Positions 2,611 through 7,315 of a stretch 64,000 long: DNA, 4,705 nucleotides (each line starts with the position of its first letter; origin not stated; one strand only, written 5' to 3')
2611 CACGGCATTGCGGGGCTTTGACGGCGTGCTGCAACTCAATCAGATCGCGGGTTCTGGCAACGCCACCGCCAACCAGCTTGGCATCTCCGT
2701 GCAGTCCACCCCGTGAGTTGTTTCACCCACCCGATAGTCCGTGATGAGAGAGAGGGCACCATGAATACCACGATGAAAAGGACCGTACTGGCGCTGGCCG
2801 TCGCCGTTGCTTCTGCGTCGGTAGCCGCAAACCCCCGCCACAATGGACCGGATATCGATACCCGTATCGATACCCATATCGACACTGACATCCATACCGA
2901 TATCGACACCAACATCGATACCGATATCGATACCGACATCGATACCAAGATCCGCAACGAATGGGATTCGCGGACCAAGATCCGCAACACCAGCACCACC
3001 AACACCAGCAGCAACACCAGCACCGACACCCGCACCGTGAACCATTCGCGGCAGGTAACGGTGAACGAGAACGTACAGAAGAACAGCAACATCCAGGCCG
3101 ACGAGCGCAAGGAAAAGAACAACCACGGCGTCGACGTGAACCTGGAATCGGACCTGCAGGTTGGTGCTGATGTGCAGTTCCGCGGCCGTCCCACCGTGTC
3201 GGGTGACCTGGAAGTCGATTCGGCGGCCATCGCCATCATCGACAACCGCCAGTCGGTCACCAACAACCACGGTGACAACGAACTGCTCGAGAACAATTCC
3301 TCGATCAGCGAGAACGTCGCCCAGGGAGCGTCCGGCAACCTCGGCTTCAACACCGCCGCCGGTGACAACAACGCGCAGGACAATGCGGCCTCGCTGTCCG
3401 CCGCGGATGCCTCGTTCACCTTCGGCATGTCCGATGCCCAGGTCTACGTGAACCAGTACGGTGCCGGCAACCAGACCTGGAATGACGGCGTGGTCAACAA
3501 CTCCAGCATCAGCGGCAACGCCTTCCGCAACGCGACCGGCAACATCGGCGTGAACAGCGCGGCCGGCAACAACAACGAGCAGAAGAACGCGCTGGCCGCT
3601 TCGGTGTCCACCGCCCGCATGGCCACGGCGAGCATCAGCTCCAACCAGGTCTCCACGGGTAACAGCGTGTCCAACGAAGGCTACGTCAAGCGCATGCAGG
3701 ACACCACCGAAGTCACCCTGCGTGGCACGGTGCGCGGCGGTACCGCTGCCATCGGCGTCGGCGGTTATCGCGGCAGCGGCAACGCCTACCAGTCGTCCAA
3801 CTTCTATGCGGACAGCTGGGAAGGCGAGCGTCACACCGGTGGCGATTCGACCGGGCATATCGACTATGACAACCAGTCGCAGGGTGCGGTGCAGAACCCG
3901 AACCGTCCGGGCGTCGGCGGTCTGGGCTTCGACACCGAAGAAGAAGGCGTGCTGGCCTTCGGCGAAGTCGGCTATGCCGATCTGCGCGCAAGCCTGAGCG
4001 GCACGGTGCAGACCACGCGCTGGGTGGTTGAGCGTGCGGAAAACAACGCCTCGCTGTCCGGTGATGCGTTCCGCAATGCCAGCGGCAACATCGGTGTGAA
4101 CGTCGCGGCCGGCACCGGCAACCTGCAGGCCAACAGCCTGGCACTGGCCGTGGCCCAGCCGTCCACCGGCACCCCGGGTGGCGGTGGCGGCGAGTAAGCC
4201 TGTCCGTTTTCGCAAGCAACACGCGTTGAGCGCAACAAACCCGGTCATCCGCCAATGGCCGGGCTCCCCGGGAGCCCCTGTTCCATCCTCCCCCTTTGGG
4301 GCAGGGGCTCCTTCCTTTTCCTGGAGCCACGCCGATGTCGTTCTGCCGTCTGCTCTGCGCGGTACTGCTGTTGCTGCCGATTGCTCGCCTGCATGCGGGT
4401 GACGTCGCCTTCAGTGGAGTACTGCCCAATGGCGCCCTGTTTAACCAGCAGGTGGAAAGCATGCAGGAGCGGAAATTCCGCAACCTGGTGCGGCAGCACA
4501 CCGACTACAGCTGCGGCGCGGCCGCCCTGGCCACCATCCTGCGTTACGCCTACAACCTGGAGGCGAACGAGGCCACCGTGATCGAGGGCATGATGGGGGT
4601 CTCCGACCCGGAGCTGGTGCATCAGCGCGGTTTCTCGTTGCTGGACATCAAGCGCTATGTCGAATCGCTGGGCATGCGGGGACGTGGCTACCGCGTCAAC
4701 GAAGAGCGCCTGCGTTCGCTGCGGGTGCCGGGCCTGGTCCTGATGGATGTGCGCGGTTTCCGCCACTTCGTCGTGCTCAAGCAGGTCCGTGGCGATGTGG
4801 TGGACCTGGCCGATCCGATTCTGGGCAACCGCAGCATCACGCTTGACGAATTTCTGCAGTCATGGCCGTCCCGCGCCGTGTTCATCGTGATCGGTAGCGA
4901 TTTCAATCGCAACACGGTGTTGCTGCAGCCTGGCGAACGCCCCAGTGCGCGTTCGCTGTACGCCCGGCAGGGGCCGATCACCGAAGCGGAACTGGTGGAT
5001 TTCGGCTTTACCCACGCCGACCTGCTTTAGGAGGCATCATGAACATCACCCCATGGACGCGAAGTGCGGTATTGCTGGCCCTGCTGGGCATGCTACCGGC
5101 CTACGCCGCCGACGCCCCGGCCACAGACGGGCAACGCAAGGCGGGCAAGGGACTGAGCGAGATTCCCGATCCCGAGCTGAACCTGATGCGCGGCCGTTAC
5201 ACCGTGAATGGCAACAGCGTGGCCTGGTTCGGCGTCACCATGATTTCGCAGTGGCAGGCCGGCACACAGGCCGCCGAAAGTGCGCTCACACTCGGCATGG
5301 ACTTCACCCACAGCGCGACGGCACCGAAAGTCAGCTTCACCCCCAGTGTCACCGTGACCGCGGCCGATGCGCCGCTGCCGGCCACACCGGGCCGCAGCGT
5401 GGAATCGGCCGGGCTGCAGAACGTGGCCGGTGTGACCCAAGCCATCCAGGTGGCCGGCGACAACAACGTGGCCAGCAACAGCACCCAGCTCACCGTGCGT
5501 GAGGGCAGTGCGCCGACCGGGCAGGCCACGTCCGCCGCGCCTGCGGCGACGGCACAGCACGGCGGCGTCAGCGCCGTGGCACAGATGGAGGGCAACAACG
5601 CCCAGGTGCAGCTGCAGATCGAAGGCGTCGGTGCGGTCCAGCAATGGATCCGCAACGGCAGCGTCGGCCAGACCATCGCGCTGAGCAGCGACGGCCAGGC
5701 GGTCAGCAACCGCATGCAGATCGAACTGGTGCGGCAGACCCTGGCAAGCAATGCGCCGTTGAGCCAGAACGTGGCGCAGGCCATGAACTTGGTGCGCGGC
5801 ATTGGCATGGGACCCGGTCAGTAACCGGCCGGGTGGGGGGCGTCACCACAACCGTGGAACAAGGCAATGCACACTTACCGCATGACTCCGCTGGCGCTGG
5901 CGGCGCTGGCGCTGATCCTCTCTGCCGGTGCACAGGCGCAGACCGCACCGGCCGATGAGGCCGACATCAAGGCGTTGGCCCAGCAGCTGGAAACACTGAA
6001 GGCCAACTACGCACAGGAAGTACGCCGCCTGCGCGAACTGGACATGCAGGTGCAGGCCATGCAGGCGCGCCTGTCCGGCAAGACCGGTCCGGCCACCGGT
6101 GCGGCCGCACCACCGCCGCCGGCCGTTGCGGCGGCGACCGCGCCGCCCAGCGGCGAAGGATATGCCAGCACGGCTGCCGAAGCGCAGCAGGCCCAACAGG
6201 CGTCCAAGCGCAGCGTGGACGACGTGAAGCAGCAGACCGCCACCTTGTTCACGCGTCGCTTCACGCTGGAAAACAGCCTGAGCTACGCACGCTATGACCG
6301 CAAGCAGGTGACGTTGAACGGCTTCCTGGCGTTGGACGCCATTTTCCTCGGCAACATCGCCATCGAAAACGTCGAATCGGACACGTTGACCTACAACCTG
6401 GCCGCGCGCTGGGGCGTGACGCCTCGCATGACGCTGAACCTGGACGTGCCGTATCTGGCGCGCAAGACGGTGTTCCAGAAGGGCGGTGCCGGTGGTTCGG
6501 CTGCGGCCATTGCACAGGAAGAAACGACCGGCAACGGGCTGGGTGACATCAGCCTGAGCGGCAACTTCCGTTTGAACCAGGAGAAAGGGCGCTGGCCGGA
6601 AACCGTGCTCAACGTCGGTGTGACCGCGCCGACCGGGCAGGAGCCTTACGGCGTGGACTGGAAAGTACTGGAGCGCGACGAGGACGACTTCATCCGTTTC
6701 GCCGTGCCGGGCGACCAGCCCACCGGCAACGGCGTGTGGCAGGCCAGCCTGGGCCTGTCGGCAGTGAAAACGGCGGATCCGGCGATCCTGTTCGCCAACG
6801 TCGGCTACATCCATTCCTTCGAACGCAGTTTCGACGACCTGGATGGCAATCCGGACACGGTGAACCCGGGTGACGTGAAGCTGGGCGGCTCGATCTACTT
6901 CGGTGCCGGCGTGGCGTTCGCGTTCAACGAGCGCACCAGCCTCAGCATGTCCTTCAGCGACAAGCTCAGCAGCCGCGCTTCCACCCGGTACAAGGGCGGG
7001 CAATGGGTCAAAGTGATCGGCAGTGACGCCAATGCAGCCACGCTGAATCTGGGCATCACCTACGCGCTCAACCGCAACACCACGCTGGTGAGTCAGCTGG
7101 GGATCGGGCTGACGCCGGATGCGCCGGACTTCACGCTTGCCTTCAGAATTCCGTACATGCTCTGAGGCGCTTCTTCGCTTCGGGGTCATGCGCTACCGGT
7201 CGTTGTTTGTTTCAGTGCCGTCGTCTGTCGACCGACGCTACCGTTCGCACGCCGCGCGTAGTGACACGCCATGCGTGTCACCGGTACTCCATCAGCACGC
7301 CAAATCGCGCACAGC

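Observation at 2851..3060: In-frame 12-bp tandem repeat (x-I-D-T)n and Thr/Asn/Ser-rich tract in the N-terminal region of the FapC-like subunit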

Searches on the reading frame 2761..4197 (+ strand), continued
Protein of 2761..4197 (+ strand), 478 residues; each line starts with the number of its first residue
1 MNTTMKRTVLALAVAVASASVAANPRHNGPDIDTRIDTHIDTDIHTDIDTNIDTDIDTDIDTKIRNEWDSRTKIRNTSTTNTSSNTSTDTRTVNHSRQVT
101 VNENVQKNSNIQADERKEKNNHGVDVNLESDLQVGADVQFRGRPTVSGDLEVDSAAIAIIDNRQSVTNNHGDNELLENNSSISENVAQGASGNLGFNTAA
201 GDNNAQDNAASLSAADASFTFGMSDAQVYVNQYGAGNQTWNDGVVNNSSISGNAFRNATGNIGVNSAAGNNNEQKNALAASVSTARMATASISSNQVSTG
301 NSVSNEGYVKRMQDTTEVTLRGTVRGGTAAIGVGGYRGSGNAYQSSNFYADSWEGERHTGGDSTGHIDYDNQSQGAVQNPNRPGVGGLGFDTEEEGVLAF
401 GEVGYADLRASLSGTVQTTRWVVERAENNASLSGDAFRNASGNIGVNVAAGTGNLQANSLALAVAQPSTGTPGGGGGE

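Call 14: search_solved_structures(query=window:2761-4197:+, max_evalue=1, show_alignments=2)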
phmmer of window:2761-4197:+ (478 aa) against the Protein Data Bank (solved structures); distinct sequences matched with E-value up to 1: 4.
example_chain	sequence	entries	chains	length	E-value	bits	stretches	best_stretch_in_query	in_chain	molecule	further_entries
9u4u_A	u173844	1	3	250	3.8e-17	65.9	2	153-310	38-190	Functional amyloid subunit FapC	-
9nqd_3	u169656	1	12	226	5.6e-17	65.4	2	154-310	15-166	Functional amyloid subunit FapC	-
8bdz_A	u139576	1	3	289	0.083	15.4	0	49-82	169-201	Core protein,Matrix protein 2,External core antigen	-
8ber_A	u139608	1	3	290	0.11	15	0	49-78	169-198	Core protein,Matrix protein 2,External core antigen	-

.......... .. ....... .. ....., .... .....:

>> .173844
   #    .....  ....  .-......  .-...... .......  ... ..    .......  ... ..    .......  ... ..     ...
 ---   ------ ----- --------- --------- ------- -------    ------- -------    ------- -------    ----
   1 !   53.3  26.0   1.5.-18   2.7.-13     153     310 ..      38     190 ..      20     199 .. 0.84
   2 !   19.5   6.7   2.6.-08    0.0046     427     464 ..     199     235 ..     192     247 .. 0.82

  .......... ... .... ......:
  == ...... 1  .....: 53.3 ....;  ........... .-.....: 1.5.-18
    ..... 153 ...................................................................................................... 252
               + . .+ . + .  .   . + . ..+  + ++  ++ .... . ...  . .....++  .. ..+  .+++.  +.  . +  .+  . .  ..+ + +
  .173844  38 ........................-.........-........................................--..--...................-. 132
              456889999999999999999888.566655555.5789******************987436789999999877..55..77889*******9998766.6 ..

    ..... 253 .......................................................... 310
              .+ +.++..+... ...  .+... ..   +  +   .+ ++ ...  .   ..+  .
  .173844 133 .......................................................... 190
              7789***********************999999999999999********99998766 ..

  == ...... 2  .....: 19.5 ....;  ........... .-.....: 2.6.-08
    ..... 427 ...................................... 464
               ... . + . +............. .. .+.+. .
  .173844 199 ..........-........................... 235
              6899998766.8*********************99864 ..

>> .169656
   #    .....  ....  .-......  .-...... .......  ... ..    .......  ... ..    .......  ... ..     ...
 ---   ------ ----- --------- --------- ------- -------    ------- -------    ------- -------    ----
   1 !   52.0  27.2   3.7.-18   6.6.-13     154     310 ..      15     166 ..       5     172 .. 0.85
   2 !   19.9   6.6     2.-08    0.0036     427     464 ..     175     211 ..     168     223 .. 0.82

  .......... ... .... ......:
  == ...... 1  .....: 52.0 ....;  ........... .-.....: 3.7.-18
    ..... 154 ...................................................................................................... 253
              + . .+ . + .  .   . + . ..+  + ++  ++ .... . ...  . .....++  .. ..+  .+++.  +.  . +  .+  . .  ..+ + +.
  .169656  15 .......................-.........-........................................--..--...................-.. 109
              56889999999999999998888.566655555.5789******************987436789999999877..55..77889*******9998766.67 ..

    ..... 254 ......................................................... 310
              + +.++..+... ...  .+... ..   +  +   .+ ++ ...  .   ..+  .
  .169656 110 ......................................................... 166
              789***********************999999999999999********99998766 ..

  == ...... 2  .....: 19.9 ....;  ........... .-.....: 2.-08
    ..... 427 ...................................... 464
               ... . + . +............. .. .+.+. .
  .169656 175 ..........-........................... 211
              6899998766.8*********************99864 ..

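Call 15: list_cluster_members(proteins=[window:2761-4194:+, P0001, P0003, P0009, P0018, P0011])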
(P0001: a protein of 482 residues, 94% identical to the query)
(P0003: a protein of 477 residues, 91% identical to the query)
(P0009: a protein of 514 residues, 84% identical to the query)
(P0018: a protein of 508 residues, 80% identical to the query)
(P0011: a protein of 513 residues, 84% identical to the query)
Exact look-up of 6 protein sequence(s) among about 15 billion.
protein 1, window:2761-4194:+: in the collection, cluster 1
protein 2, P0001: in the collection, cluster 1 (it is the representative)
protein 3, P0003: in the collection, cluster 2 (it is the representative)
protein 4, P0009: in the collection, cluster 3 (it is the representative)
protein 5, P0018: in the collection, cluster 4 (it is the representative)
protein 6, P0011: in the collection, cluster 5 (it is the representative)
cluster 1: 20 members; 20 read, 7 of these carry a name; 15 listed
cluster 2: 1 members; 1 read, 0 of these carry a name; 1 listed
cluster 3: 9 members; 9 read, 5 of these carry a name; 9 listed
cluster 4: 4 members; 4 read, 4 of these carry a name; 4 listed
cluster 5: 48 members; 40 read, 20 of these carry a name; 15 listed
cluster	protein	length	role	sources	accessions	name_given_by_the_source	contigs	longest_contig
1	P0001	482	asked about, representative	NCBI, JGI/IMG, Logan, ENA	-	-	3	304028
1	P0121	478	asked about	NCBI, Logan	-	-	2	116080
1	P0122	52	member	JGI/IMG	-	hypothetical protein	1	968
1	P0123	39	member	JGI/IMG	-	hypothetical protein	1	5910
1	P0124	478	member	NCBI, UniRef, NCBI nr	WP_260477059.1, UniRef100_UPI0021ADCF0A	adhesin [Stenotrophomonas sp. 278] | adhesin n=1 Tax=Stenotrophomonas sp. 278 TaxID=2479851 RepID=UPI0021ADCF0A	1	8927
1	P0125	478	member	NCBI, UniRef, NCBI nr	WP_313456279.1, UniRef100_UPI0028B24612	adhesin [Stenotrophomonas sp.] | adhesin n=1 Tax=Stenotrophomonas sp. TaxID=69392 RepID=UPI0028B24612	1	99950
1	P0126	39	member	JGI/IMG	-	hypothetical protein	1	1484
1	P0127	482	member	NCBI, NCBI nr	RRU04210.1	adhesin [Stenotrophomonas sp. 278]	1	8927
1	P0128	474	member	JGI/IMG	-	hypothetical protein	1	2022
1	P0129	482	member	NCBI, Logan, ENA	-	-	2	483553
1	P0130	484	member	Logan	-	-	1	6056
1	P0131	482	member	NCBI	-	-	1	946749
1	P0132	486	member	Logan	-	-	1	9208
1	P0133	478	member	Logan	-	-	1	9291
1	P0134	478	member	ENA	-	-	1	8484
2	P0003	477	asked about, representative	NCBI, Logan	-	-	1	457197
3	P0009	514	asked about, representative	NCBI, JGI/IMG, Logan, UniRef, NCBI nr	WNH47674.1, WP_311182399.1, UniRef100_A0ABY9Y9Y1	adhesin [Stenotrophomonas aracearum] | hypothetical protein | Adhesin n=1 Tax=Stenotrophomonas aracearum TaxID=3003272 RepID=A0ABY9Y9Y1_9GAMM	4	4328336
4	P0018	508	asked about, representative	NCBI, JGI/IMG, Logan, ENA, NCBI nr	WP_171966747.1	adhesin [Stenotrophomonas bentonitica]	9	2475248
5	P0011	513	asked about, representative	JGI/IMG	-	hypothetical protein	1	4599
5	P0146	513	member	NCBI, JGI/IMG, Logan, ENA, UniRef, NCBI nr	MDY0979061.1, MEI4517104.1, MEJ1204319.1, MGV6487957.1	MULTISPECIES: adhesin [Stenotrophomonas] | hypothetical protein | adhesin n=1 Tax=Stenotrophomonas TaxID=40323 RepID=UPI001C2F8DD3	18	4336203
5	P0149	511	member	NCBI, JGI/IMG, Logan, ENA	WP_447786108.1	adhesin [Stenotrophomonas bentonitica]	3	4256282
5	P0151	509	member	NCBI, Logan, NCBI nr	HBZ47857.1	MAG TPA: adhesin [Stenotrophomonas sp.] | adhesin [Stenotrophomonas sp.]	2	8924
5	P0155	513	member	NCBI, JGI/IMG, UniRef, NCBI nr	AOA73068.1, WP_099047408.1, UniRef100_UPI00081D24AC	adhesin [Stenotrophomonas rhizophila] | hypothetical protein | adhesin n=1 Tax=Stenotrophomonas rhizophila TaxID=216778 RepID=UPI00081D24AC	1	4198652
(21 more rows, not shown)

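Call 37: predict_structure(alignment_id=A1)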
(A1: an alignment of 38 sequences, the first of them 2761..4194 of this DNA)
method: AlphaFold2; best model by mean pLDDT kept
length: 478 residues; sequences in the alignment: 38
mean_pLDDT: 44.8   pTM: 0.26
mean pLDDT of the five models: 44.8, 42.6, 37.8, 33.8, 32.2
residues with pLDDT >= 90: 0; 70-90: 0; 50-70: 195; < 50: 283
segments of 3 or more residues with pLDDT < 50: 1-47, 49-51, 53-55, 57-123, 127-133, 135-137, 141-145, 147-165, 202-231, 271-296, 347-376, 393-395, 451-478
pLDDT, mean of each block of 10 residues (from residue 1): 27 26 29 39 40 40 32 34 33 35 34 38 45 45 43 39 49 58 58 55 44 32 41 56 60 58 54 43 35 46 55 57 55 53 50 40 38 47 53 51 53 56 57 60 55 40 30 31
secondary structure, 60 per line:
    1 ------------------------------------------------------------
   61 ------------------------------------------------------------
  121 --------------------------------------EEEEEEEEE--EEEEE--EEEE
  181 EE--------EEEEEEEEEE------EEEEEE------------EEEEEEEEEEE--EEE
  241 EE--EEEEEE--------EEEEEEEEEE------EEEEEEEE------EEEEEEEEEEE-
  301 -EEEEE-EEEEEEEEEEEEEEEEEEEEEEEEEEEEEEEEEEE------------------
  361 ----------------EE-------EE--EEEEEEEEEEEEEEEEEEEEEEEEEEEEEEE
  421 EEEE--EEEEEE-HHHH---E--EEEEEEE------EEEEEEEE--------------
elements in order: E159-167 E170-174 E177-182 E191-200 E207-212 E225-235 E238-242 E245-250 E259-268 E275-282 E289-299 E302-306 E308-342 E390-424 E427-432 H434-437 E444-450 E457-464

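Call 42: find_encoding_contigs(protein=window:2761-4197:+, flank=3000, max_places=4)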
Protein window:2761-4197:+ (478 aa): no gene with exactly this product is on record in the collection.

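Call 43: find_encoding_contigs(protein=window:2761-4194:+, flank=3000, max_places=4)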
Protein window:2761-4194:+ (478 aa): no gene with exactly this product is on record in the collection.

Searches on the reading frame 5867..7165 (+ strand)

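Call 4: search_protein_families(library=pfam, proteins=[window:5867-7165:+], max_evalue=0.01)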
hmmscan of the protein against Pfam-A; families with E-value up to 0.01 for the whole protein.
window:5867-7165:+ (432 aa): 2 families
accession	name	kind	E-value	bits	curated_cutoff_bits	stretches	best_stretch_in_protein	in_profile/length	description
PF13557.12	Phenol_MetA_deg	-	0.0001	22.9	22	0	208-264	55-109/242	Putative MetA-pathway of phenol degradation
PF03797.25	Autotransporter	-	0.00031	21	26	0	290-363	170-254/255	Autotransporter beta-domain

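Call 5: search_protein_families(library=ncbifam, proteins=[window:5867-7165:+], max_evalue=0.01)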
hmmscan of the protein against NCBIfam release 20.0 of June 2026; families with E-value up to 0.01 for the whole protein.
window:5867-7165:+ (432 aa): 3 families
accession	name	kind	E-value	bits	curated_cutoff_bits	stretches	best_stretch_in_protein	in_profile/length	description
NF058560.1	FblAmlydTptrFapF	equivalog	1.1e-114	383.6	700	1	18-431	10-419/420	fibril amyloid transporter FapF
NF050079.1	pilus_FilC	exception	1.6e-22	80.4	630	1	34-429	25-375/384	putative pilus system protein FilC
NF038291.1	rep_pAB02_ORF2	subfamily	0.005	17.2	85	1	25-130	60-169/172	plasmid replication DNA-binding protein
